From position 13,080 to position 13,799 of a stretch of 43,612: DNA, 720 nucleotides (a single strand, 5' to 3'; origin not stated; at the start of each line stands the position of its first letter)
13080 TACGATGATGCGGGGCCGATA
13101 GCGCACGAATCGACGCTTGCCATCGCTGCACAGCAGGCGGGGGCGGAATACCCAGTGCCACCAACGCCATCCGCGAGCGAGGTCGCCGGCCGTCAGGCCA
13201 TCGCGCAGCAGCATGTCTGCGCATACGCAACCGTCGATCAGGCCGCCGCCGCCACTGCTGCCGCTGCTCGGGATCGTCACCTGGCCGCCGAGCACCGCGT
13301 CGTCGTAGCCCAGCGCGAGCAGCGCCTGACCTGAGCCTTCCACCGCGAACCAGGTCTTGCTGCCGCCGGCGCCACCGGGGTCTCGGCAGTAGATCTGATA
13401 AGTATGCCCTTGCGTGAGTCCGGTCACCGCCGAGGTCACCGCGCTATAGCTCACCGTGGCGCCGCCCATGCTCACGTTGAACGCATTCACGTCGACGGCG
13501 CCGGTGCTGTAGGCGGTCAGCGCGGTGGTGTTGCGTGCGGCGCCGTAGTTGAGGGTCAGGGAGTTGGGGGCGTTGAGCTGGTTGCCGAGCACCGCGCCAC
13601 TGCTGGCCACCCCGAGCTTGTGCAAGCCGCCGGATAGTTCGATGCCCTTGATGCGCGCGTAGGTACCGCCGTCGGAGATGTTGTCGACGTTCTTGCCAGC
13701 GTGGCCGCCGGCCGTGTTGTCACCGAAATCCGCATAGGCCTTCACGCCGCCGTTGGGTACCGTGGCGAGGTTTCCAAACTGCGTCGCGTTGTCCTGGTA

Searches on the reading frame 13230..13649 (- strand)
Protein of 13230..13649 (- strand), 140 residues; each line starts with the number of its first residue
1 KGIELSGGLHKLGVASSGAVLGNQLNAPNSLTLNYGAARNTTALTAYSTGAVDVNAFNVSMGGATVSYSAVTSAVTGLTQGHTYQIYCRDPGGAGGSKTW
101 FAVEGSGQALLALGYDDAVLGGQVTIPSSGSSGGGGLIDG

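Call 95: predict_structure(alignment_id=A5)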
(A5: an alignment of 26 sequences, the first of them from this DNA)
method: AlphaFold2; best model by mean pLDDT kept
length: 140 residues; sequences in the alignment: 26
mean_pLDDT: 71.2   pTM: 0.60
mean pLDDT of the five models: 71.2, 71.1, 70.9, 70.7, 70.5
residues with pLDDT >= 90: 40; 70-90: 37; 50-70: 29; < 50: 34
segments of 3 or more residues with pLDDT < 50: 1-5, 23-40, 131-140
pLDDT, mean of each block of 10 residues (from residue 1): 50 55 49 46 82 88 82 94 89 86 77 72 85 40
secondary structure, 60 per line:
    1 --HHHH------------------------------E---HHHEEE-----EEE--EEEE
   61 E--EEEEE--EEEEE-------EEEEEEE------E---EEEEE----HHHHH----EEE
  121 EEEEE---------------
elements in order: H3-6 E44-46 E52-54 E57-61 E64-68 E71-75 E83-89 E100-104 H109-113 E118-125
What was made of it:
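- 13269..13619 (-): 'Pre-Hint' beta-rich domain, residues ~940-1056, ending in VTIP. It is the likely mature tip of the fibre. The AF2 core has pLDDT 82-94 (call 95).
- A disordered poly-Gly tether rather than a rigid junction (call 95).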

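Call 97: fold_search(model_id=the predicted structure, library=pdb)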
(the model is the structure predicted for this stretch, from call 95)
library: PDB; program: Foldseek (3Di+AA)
matches with E <= 10: 33; with E <= 0.001: 0
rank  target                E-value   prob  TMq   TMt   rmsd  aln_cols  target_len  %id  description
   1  8kec_A                7.9e-01  0.33  0.30  0.13   3.6        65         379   14  Cyanophage A-1(L) tail fiber (released 2024-04-10)
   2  2xc8_B                8.4e-01  0.18  0.29  0.31   6.2        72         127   17  Crystal structure of the gene 22 product of the Bacillus subtilis SPP1 phage (released 2010-06-09)
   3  9h7v_BG               8.9e-01  0.09  0.29  0.16  14.3       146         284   16  The baseplate assembly of Haloferax tailed virus 1. (released 2025-08-27)
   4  8kec_B                2.6e+00  0.18  0.37  0.16   4.5        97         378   13  Cyanophage A-1(L) tail fiber (released 2024-04-10)
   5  6ey6_A                2.9e+00  0.02  0.16  0.12  18.1        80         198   18  C-terminal part (residues 315-516) of PorM with the llama nanobody nb130 (released 2018-02-07)
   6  2xc8_A                3.1e+00  0.08  0.29  0.32   6.0        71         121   17  Crystal structure of the gene 22 product of the Bacillus subtilis SPP1 phage (released 2010-06-09)
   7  1t6l                  3.3e+00  0.01  0.11  0.06  14.8        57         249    7  Crystal Structure of the Human Cytomegalovirus DNA Polymerase Subunit, UL44 (released 2004-08-10)
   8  6ap4_G                4.0e+00  0.02  0.12  0.05  14.3        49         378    6  Crystal structure of the DNA polymerase III subunit beta from Acinetobacter baumannii (released 2017-12-20)
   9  2qki_A                4.3e+00  0.01  0.12  0.04  18.8       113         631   14  Human C3c in complex with the inhibitor compstatin (released 2007-08-14)
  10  6ov6_C                4.5e+00  0.04  0.12  0.07   6.4        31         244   16  CRYSTALLOGRAPHIC STRUCTURE OF THE C24 PROTEIN FROM THE ANTARCTIC MICROORGANISM BIZIONIA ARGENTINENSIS (released 2020-08-05)
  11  8enu_G                5.1e+00  0.01  0.12  0.04  19.3       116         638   12  Structure of the C3bB proconvertase in complex with lufaxin (released 2023-08-09)
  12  6ap4_I                5.5e+00  0.01  0.13  0.05  13.9        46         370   11  Crystal structure of the DNA polymerase III subunit beta from Acinetobacter baumannii (released 2017-12-20)
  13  6ap4_D                5.8e+00  0.02  0.12  0.05  11.8        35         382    6  Crystal structure of the DNA polymerase III subunit beta from Acinetobacter baumannii (released 2017-12-20)
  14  6ap4_O                5.8e+00  0.01  0.13  0.06  14.3        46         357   11  Crystal structure of the DNA polymerase III subunit beta from Acinetobacter baumannii (released 2017-12-20)
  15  2bsd_A                6.2e+00  0.03  0.27  0.17  11.8       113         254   14  Structure of Lactococcal Bacteriophage p2 Receptor Binding Protein (released 2005-11-02)
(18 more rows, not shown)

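Call 98: find_homologous_proteins(query=A5, max_evalue=0.001)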
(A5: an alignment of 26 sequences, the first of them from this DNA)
Query A5 (26 sequences) (140 aa, profile of the alignment): 10 proteins with E <= 0.001 among 8000 candidates.
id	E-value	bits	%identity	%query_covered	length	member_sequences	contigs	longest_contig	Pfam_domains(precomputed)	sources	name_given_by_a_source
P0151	1.1e-38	150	58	77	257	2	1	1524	-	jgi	jgi:hypothetical protein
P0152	1.9e-29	120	39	69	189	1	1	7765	-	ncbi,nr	ncbi:MAG: hypothetical protein KGO96_14105, partial [Elusimicrobia bacterium]|nr:hypothetical protei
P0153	2.1e-13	68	54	20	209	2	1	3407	-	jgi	-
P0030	3.0e-12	64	35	36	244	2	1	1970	-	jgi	-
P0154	6.2e-12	63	32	65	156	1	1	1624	-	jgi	jgi:hypothetical protein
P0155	1.9e-11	62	53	11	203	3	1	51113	-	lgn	-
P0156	5.6e-11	60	33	24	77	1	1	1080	-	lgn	-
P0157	1.5e-6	46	30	36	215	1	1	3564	-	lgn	-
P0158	4.1e-6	44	29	35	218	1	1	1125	-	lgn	-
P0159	8.8e-6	43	-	-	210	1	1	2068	-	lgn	-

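Call 101: find_encoding_contigs(protein=P0155, flank=5000, max_places=3)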
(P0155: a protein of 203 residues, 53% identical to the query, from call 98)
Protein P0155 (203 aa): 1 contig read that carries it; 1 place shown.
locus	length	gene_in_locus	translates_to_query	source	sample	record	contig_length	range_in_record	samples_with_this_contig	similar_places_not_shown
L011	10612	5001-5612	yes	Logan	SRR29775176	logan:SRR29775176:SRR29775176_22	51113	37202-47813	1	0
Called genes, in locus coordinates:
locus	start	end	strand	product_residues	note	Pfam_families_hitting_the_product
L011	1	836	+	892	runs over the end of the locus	-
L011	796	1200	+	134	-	-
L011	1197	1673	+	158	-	PF08875:DUF1833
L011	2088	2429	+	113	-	-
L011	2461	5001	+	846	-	PF24801:FNIII-A_GpJ, PF13550:Phage-tail_3 (weak)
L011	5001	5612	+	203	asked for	-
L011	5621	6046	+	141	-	-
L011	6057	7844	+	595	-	PF12708:Pect-lyase_RHGA_epim, PF26986:Cap_depo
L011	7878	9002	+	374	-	PF01757:Acyl_transf_3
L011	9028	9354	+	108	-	-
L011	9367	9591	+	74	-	-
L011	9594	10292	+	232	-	PF02586:SRAP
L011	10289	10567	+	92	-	-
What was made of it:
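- Hint-less homologues, one of them (P0155) in the same genomic slot (call 101).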
